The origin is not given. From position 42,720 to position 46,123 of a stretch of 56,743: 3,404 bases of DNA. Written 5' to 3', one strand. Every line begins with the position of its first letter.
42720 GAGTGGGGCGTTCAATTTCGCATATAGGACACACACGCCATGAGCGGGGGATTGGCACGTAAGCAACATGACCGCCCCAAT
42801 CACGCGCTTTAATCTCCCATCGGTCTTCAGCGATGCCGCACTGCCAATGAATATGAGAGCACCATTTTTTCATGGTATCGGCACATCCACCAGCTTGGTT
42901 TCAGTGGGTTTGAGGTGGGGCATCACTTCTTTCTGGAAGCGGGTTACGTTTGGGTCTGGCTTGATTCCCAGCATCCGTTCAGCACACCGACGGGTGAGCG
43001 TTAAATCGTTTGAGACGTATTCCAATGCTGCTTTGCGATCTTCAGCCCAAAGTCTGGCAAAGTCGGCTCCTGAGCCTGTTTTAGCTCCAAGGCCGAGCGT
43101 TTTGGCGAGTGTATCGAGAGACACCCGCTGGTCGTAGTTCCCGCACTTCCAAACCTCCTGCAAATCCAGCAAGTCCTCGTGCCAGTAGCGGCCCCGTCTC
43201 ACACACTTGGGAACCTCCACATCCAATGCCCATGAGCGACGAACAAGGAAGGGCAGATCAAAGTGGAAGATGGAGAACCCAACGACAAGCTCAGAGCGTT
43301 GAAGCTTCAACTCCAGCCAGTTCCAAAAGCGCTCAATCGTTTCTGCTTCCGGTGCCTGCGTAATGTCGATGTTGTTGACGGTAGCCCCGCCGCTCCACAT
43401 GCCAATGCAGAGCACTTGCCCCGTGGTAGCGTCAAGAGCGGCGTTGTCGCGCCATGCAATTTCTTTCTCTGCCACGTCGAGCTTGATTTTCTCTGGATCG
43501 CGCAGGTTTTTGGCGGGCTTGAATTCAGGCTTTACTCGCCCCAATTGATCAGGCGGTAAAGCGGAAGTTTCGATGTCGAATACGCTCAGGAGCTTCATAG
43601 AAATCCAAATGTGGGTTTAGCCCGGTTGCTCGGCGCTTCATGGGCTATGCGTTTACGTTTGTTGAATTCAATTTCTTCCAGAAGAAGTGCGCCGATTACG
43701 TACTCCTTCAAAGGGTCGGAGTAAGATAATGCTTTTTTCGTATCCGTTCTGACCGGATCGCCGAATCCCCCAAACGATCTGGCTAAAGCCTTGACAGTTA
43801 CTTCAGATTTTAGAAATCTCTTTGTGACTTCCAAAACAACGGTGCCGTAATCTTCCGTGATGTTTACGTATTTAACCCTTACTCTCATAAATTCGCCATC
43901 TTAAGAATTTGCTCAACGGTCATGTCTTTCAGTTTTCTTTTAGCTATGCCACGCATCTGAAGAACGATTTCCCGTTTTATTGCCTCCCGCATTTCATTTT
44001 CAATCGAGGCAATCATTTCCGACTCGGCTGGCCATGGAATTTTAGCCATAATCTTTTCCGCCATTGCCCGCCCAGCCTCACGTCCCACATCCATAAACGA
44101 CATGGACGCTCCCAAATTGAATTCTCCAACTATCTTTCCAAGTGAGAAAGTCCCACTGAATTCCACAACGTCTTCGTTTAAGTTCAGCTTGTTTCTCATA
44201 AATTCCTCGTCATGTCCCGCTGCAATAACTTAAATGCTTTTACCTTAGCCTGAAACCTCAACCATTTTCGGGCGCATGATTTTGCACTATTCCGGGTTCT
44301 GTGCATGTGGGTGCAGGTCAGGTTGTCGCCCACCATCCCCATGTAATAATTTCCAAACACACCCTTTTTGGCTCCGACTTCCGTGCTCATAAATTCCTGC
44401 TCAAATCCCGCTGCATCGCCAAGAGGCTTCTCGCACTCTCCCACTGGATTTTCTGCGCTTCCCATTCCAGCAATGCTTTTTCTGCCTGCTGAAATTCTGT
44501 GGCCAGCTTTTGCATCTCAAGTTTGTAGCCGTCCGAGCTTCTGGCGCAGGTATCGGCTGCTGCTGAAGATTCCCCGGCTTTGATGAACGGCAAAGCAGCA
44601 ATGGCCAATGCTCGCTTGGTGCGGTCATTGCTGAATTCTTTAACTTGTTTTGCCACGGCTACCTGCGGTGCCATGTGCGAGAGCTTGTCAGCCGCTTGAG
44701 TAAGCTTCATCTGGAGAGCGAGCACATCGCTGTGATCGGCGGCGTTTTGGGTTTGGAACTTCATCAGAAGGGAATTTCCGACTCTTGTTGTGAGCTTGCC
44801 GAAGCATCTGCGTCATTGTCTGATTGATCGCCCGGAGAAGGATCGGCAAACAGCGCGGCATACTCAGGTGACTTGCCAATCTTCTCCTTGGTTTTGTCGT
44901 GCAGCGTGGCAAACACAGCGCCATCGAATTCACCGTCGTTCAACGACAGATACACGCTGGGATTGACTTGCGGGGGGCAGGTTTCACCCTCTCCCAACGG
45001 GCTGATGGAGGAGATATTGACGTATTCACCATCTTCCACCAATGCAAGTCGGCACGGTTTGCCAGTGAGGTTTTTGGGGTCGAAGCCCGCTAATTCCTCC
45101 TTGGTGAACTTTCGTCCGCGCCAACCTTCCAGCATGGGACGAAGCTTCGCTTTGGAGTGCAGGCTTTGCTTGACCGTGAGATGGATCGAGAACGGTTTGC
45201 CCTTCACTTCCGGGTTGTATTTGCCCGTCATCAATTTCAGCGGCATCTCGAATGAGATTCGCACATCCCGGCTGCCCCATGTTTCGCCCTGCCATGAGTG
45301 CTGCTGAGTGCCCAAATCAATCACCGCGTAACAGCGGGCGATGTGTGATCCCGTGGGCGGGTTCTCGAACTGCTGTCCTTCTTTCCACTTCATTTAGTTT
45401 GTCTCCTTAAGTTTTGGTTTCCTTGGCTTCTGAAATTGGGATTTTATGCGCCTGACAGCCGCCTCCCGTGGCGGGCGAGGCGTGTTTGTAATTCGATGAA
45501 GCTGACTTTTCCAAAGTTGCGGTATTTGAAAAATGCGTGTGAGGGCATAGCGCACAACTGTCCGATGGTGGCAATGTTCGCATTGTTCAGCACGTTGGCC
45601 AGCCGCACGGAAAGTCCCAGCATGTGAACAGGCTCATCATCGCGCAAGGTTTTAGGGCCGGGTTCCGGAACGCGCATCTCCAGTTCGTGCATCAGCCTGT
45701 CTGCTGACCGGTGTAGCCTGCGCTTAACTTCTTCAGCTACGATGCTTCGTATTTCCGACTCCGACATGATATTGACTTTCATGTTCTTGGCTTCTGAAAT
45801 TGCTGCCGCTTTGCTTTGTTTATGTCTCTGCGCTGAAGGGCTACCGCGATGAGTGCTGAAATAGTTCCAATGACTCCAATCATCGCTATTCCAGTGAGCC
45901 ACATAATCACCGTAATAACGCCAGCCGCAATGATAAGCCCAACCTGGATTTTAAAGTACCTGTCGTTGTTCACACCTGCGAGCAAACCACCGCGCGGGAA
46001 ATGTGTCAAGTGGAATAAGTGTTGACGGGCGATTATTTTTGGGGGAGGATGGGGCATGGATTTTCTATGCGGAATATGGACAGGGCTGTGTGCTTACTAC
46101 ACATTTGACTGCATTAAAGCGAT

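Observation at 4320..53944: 11-mer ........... marks operon starts about 30 nt from start codons (candidate leaderless units)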

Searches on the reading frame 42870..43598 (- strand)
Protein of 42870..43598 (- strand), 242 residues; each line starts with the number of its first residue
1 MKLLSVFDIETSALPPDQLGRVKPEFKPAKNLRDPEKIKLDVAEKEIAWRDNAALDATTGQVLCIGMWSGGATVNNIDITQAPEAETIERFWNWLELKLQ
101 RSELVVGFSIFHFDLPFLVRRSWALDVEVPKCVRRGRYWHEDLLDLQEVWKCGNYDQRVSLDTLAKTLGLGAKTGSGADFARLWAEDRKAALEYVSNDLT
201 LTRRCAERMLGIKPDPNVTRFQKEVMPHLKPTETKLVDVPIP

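Call 29: search_protein_families(library=pfam, max_evalue=0.01, proteins=[window:42870-43598:-])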
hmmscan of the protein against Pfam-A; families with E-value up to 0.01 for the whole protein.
window:42870-43598:- (242 aa): 2 families
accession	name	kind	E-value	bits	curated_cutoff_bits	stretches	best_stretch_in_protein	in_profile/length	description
PF10108.15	DNA_pol_B_exo2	-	7e-09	36.1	24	1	70-198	23-162/213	Predicted 3'-5' exonuclease related to the exonuclease domain of PolB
PF13482.12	RNase_H_2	-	1.4e-07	32.1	22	1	55-185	10-132/165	RNase_H superfamily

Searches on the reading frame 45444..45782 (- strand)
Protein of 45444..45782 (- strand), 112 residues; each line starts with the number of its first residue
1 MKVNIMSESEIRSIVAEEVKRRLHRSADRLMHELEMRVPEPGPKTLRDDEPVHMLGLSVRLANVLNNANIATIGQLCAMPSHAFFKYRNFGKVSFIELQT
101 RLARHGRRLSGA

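Call 79: search_dna_similar(query=window:45444-45782:-, collection=phages, mode=protein, max_evalue=0.001, max_rows=15)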
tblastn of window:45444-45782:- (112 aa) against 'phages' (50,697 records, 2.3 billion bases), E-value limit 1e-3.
No match.

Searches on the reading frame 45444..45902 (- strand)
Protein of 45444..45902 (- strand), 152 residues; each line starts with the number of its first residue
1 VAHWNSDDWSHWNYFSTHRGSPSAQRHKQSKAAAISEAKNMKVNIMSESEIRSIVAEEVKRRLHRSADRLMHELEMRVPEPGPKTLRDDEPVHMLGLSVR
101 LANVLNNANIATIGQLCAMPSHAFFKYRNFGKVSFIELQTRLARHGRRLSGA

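Call 29: search_protein_families(library=pfam, max_evalue=0.01, proteins=[window:45444-45902:-])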
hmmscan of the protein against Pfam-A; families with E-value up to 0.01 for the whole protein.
window:45444-45902:- (152 aa): 1 family
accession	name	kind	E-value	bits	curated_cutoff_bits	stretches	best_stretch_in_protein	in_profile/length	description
PF03118.21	RNA_pol_A_CTD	-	1.6e-12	47.4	23.8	1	89-143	12-66/67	Bacterial RNA polymerase, alpha chain C terminal domain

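Call 36: search_protein_families(library=phrogs, max_evalue=0.01, proteins=[window:45444-45902:-])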
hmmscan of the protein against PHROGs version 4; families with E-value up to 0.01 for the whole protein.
window:45444-45902:- (152 aa): 0 families

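Call 78: search_solved_structures(query=window:45444-45902:-, max_evalue=0.01)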
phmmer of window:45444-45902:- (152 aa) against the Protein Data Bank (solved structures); distinct sequences matched with E-value up to 0.01: 11.
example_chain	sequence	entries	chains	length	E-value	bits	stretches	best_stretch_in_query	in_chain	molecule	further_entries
8dkc_A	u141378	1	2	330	0.00011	25.6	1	94-143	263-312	DNA-directed RNA polymerase subunit alpha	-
9n9p_A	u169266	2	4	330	0.00025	24.3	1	95-146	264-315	DNA-directed RNA polymerase subunit alpha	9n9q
6wmp_B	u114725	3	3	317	0.00046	23.5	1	54-148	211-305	DNA-directed RNA polymerase subunit alpha 2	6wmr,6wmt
9zum_A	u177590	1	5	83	0.00049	23.4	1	92-149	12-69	DNA-directed RNA polymerase subunit alpha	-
3gfk_B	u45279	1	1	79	0.0031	20.8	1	91-146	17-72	DNA-directed RNA polymerase subunit alpha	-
7ye1_A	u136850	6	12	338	0.0035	20.6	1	92-149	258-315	DNA-directed RNA polymerase subunit alpha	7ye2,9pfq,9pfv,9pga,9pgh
1z3e_B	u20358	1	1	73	0.0035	20.6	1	92-147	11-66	DNA-directed RNA polymerase alpha chain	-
3ihq_B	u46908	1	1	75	0.0037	20.6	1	92-147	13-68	DNA-directed RNA polymerase subunit alpha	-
2jzb_A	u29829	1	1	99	0.0078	19.5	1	73-149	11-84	DNA-directed RNA polymerase subunit alpha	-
1coo_A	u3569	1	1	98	0.0081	19.5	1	74-149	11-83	RNA POLYMERASE ALPHA SUBUNIT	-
7vpd_A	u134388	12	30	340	0.0099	19.2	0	90-149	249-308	DNA-directed RNA polymerase subunit alpha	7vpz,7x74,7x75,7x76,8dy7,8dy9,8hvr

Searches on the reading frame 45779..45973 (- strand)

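Call 29: search_protein_families(library=pfam, max_evalue=0.01, proteins=[window:45779-45973:-])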
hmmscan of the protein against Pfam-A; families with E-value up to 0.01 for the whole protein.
window:45779-45973:- (64 aa): 1 family
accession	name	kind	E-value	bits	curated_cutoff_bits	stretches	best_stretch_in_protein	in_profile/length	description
PF03899.21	ATP-synt_I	-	0.0014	19.4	25.1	1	5-57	1-53/99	ATP synthase I chain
